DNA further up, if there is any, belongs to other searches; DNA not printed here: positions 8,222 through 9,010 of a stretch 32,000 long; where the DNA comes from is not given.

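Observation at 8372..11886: Cassette A sits beside a divergent secreted beta-lactamase-fold hydrolase plus histidine phosphatase operon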

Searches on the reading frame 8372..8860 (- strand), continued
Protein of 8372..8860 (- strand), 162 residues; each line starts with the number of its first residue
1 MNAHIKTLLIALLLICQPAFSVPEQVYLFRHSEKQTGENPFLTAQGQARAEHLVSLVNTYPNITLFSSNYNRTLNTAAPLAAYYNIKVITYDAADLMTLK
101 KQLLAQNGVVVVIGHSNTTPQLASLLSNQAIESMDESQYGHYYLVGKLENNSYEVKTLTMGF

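Call 21: search_solved_structures(query=window:8372-8860:-, max_evalue=1, show_alignments=3)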
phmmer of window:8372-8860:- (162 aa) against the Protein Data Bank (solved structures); distinct sequences matched with E-value up to 1: 12.
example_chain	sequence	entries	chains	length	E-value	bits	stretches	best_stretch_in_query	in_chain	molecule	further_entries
5egb_A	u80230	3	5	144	0.006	19.8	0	24-45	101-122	Histone-lysine N-methyltransferase PRDM9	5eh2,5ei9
3bif_A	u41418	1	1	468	0.009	19.3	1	20-90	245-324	PROTEIN (6-PHOSPHOFRUCTO-2-KINASE/ FRUCTOSE-2,6-BISPHOSPHATASE)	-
1bif_A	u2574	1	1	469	0.009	19.3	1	20-90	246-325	6-PHOSPHOFRUCTO-2-KINASE/ FRUCTOSE-2,6-BISPHOSPHATASE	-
5v3g_D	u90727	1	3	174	0.03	17.6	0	24-56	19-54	PR domain zinc finger protein 9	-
6b0r_D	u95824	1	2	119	0.12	15.7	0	16-68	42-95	Wilms tumor protein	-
2bif_A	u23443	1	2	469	0.17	15.2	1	22-90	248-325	PROTEIN (6-PHOSPHOFRUCTO-2-KINASE/FRUCTOSE-2,6-BISPHOSPHATASE)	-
6blw_A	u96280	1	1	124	0.4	14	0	16-61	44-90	Wilms tumor protein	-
6b0o_A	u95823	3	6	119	0.65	13.3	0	16-67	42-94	Wilms tumor protein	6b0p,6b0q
6wlh_A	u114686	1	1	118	0.66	13.2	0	16-67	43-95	Wilms tumor protein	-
2jp9_A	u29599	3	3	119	0.68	13.2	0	16-67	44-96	Wilms tumor 1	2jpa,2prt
8s6q_A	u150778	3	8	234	0.83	12.9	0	24-90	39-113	Phosphoglycerate mutase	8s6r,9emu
3a21_A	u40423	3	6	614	0.88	12.8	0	38-140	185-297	Putative secreted alpha-galactosidase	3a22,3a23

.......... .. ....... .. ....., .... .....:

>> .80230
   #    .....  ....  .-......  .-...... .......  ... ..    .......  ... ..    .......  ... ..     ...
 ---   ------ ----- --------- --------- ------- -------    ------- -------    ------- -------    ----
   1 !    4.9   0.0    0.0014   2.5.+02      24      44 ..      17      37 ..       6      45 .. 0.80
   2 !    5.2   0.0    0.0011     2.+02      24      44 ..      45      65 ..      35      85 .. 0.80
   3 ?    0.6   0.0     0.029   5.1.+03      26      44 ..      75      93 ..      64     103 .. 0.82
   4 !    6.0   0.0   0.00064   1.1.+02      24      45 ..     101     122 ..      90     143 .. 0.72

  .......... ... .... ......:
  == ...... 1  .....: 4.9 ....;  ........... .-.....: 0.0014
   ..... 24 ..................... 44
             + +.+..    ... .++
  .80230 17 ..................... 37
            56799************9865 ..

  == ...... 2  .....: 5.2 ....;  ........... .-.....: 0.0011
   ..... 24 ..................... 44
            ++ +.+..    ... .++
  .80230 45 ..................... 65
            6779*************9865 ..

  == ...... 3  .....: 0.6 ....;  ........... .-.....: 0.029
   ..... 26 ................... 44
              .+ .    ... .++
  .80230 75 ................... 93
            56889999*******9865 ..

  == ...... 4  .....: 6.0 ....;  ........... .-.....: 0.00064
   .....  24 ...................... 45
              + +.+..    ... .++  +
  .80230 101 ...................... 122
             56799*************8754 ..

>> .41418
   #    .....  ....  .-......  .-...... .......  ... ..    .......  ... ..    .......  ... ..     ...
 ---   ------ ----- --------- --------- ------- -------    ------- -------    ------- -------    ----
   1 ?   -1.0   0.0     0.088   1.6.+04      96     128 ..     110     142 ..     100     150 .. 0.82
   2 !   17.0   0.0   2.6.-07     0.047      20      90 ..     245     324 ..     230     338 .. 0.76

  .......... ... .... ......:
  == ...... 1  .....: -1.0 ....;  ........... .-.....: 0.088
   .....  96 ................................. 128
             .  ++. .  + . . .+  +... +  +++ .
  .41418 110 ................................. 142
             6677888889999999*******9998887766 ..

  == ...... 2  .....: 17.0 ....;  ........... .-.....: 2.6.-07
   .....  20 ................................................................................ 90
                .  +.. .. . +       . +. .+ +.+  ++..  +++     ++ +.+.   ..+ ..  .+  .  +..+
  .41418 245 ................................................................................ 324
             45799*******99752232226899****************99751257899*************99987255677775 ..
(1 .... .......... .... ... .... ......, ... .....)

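Call 24: search_solved_structures(query=A1, max_evalue=0.1, show_alignments=2)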
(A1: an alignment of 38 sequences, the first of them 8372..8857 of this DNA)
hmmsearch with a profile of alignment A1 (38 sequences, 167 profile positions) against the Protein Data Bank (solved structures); distinct sequences matched with E-value up to 0.1: 63 (the best 60 are shown).
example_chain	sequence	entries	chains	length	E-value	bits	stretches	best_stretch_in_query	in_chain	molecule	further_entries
4ij5_A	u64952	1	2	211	2.8e-10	43.2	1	27-92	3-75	Phosphoserine phosphatase 1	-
4ij6_A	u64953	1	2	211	1.8e-08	37.3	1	29-92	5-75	Phosphoserine phosphatase 1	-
3bif_A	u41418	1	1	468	2.2e-08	37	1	21-84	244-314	PROTEIN (6-PHOSPHOFRUCTO-2-KINASE/ FRUCTOSE-2,6-BISPHOSPHATASE)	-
1bif_A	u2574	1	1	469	2.2e-08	37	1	21-84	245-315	6-PHOSPHOFRUCTO-2-KINASE/ FRUCTOSE-2,6-BISPHOSPHATASE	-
8s6q_A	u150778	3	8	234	3.3e-08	36.5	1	26-93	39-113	Phosphoglycerate mutase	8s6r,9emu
5htk_A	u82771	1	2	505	4.1e-07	32.9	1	20-83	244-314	6-phosphofructo-2-kinase/fructose-2,6-bisphosphatase 2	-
1k6m_A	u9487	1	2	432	6.4e-07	32.3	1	22-83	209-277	6-phosphofructo-2-kinase/fructose-2,6-biphosphatase 2-phosphatase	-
8s7m_A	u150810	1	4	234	9.4e-07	31.7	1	27-93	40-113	Phosphoglycerate mutase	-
5hr5_A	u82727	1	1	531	1.1e-06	31.5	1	21-83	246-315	6-phosphofructo-2-kinase/fructose-2,6-bisphosphatase 2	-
2bif_A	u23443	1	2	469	2e-06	30.7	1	21-84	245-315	PROTEIN (6-PHOSPHOFRUCTO-2-KINASE/FRUCTOSE-2,6-BISPHOSPHATASE)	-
9cxx_A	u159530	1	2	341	2e-06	30.7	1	20-93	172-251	8-oxo-(d)GTP phosphatase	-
1c7z_A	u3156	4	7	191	2.6e-06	30.3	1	27-83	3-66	FRUCTOSE-2,6-BISPHOSPHATASE | PHOSPHOENZYME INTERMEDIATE OF FRU-2,6-BISPHOSPHATASE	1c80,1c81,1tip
1fbt_A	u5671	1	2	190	3.2e-06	30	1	27-83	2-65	FRUCTOSE-2,6-BISPHOSPHATASE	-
1ebb_A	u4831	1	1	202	6.8e-06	28.9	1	26-81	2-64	PHOSPHATASE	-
1h2e_A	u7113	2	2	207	7.2e-06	28.8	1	26-81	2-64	PHOSPHATASE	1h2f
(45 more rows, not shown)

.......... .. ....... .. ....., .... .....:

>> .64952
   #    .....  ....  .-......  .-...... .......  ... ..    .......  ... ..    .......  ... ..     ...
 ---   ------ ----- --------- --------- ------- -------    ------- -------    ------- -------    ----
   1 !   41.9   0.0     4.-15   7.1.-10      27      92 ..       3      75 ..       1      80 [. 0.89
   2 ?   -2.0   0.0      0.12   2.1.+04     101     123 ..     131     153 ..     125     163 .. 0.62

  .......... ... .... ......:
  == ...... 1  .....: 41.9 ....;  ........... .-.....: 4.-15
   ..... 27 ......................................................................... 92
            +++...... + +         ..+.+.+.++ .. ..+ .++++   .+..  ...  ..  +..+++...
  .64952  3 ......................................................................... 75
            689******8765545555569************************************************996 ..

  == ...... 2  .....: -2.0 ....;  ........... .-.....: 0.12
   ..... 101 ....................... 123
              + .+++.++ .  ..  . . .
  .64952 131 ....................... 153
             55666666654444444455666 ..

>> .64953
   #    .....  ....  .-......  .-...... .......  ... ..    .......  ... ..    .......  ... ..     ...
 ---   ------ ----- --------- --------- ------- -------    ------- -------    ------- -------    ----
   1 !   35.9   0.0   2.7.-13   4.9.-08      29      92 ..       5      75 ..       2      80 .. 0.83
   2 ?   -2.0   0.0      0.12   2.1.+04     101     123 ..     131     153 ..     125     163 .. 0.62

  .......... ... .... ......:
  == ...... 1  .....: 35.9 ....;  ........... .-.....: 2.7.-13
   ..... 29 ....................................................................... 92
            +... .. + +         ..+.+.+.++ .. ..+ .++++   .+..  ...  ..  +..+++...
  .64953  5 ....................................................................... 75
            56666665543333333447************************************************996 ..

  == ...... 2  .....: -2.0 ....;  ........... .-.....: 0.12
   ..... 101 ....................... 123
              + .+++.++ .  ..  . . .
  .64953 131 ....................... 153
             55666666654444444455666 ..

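Call 30: predict_structure(alignment_id=A1)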
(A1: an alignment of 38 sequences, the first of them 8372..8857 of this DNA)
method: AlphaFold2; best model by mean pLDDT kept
length: 161 residues; sequences in the alignment: 38
mean_pLDDT: 91.7   pTM: 0.83
mean pLDDT of the five models: 91.7, 91.1, 91.0, 90.2, 89.0
residues with pLDDT >= 90: 131; 70-90: 17; 50-70: 13; < 50: 0
segments of 3 or more residues with pLDDT < 50: none
pLDDT, mean of each block of 10 residues (from residue 1): 70 63 92 96 97 93 97 98 98 98 95 97 97 92 93 94 71
secondary structure, 60 per line:
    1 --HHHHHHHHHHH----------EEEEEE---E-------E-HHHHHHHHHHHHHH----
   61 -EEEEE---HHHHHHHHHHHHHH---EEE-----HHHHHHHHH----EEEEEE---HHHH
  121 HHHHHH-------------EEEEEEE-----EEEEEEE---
elements in order: H3-13 E24-29 H43-56 E62-66 H70-83 E87-89 H95-103 E108-113 H117-126 E140-146 E152-158

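Call 34: fold_search(model_id=the predicted structure, library=pdb)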
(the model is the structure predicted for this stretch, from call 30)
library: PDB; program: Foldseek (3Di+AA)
matches with E <= 10: 966; with E <= 0.001: 173
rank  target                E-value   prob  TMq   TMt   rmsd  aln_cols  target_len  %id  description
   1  3mxo_B                6.8e-08  1.00  0.62  0.54   4.9       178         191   15  Crystal structure oh human phosphoglycerate mutase family member 5 (PGAM5) (released 2010-09-15)
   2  6cni_B                9.4e-08  1.00  0.64  0.57   4.9       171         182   15  Crystal structure of H105A PGAM5 dimer (released 2019-02-13)
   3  3mxo_A                1.3e-07  1.00  0.64  0.56   4.8       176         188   15  Crystal structure oh human phosphoglycerate mutase family member 5 (PGAM5) (released 2010-09-15)
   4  5htk_A                1.4e-07  1.00  0.62  0.25   8.3       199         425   13  Human Heart 6-Phosphofructo-2-Kinase/Fructose-2,6-Bisphosphatase (PFKFB2) (released 2016-11-16)
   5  9emu_B                1.6e-07  1.00  0.62  0.47   9.3       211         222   16  RosC-8-demethyl-8-amino-FMN - Phosphate complex (released 2024-09-04)
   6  5htk_B                2.2e-07  1.00  0.62  0.25   8.3       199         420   13  Human Heart 6-Phosphofructo-2-Kinase/Fructose-2,6-Bisphosphatase (PFKFB2) (released 2016-11-16)
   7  5ajw                  2.3e-07  1.00  0.64  0.25   7.2       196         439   13  Human PFKFB3 in complex with an indole inhibitor 2 (released 2015-04-22)
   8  5muf_A                3.0e-07  1.00  0.62  0.49   4.9       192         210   14  Crystal structure of human phosphoglycerate mutase family member 5 (PGAM5) in its enzymatically active dodecameric for (released 2017-07-12)
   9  3o0t_A                3.2e-07  1.00  0.64  0.54   4.6       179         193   14  Crystal structure of human phosphoglycerate mutase family member 5 (PGAM5) in complex with phosphate (released 2010-10-06)
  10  6cnl_L                3.6e-07  1.00  0.65  0.56   4.5       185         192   14  Crystal Structure of H105A PGAM5 Dodecamer (released 2019-02-13)
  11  5gg5                  3.9e-07  1.00  0.65  0.38   3.5       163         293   18  Crystal structure of Mycobacterium smegmatis MutT1 (released 2017-04-19)
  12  8s6q_B                3.9e-07  1.00  0.62  0.51   5.3       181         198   17  RosC (released 2025-03-12)
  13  9cxx_B                5.3e-07  1.00  0.72  0.43   3.1       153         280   17  Structure of Rv2985, a Nudix diadenosine polyphosphatase from M. tuberculosis, in complex with putative ATP (released 2026-01-14)
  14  5muf_C                5.3e-07  1.00  0.62  0.50   4.8       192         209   14  Crystal structure of human phosphoglycerate mutase family member 5 (PGAM5) in its enzymatically active dodecameric for (released 2017-07-12)
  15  6cni_A                6.1e-07  1.00  0.63  0.54   4.7       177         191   14  Crystal structure of H105A PGAM5 dimer (released 2019-02-13)
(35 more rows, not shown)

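Call 65: search_protein_families(library=ncbifam, proteins=[window:8372-8857:-], max_evalue=10)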
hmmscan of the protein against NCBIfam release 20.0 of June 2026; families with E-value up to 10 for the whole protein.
window:8372-8857:- (161 aa): 8 families
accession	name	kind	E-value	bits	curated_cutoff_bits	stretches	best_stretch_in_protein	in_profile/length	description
NF045917.1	PhserinePhPspA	equivalog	0.00071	19.3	350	1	37-89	24-76/211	phosphoserine phosphatase PspA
NF008458.0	PRK11337.1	equivalog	0.0086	15.1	378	1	85-122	168-205/293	MurR/RpiR family transcriptional regulator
NF052459.1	OxoGTPPhMutT1Mycb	equivalog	0.014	14.5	475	1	41-91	158-208/292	8-oxo-(d)GTP phosphatase MutT1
NF040776.2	AlsR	equivalog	0.025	13.5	400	1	85-123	156-194/279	transcriptional repressor AlsR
TIGR01880.1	Ac-peptdase-euk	subfamily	0.053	12.2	338.6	1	61-132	12-83/401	N-acyl-aliphatic-L-amino acid amidohydrolase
NF002901.0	PRK03482.1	equivalog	0.083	12.5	261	1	24-90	3-77/215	2,3-diphosphoglycerate-dependent phosphoglycerate mutase GpmB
TIGR03162.1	ribazole_cobC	equivalog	0.086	12.3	162.9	1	26-87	2-70/176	alpha-ribazole phosphatase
TIGR03670.1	rpoB_arch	equivalog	0.14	10.3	811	1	61-137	155-232/599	DNA-directed RNA polymerase subunit B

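Call 80: find_related_loci(query=A1, collection=metagenome_contigs, flank=6000)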
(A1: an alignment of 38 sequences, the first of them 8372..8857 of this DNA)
Query A1 (161 aa) in metagenome_contigs; peptide patterns used: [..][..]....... (x = any residue, [..] = any of these).
599 stretches matched a pattern (row limit reached: there are more); 589 encode a relative of the query (tblastn E <= 1e-3); the best 80 are kept; 80 distinct loci.
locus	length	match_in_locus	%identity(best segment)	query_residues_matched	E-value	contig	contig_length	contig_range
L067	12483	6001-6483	98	1-161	6e-105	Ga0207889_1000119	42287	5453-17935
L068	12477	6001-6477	77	4-161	3e-79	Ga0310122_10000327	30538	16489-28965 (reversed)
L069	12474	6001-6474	52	7-161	1e-48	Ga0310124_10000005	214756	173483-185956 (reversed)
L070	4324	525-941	42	8-144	4e-33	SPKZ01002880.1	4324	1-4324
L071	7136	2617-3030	43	7-144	2e-30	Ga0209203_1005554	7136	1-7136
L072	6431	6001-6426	44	1-144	2e-30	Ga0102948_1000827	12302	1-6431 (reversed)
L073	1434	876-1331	39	7-157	4e-30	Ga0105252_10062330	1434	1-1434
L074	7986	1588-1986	43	7-144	7e-30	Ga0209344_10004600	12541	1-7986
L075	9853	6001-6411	43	8-144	2e-29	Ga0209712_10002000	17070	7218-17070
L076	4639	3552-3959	41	7-144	2e-29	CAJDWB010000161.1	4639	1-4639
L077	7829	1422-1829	41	7-144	7e-29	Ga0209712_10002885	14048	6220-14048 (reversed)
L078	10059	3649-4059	39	8-142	4e-29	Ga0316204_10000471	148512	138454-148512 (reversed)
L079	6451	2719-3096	44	22-144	1e-28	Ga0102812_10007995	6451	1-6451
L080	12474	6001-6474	37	2-157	9e-29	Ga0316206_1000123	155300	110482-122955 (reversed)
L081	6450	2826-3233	42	7-144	2e-28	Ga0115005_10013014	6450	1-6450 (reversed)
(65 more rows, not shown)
